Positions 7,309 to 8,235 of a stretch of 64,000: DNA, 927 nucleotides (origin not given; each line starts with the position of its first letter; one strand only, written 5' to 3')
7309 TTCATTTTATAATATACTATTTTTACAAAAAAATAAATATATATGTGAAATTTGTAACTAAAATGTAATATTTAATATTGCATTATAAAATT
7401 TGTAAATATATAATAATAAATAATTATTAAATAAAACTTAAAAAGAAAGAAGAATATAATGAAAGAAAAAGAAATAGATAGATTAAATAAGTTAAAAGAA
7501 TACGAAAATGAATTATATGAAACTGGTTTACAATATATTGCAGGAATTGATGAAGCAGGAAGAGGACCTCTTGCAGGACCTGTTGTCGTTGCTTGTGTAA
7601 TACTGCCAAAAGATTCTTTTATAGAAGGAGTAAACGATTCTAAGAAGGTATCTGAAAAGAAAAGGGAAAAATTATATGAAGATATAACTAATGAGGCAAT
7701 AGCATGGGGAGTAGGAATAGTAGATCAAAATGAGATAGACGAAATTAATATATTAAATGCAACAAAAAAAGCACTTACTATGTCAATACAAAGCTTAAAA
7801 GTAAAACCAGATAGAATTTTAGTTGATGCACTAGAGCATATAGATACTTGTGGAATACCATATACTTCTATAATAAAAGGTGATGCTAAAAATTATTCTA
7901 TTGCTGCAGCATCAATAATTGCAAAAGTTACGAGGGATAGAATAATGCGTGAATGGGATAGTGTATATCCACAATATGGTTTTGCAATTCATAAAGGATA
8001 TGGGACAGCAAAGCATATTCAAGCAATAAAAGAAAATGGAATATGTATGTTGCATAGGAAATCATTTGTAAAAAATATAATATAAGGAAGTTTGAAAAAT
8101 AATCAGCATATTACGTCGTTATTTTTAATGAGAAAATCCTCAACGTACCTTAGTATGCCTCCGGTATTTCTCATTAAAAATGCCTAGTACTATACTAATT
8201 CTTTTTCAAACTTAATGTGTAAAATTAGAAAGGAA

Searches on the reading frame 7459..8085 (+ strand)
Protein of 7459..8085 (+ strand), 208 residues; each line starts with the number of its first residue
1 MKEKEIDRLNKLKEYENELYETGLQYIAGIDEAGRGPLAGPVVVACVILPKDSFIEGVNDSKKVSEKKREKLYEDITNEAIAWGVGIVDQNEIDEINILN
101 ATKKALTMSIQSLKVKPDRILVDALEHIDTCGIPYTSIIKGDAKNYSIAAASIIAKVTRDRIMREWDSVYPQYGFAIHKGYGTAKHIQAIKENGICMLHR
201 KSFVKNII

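Call 61: search_protein_families(library=pfam, proteins=[window:7459-8085:+])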
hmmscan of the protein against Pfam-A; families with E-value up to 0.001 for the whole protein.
window:7459-8085:+ (208 aa): 1 family
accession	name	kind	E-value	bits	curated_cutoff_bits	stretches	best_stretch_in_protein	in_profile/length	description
PF01351.25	RNase_HII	-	3.4e-43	148.3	25.8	1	28-204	1-197/199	Ribonuclease HII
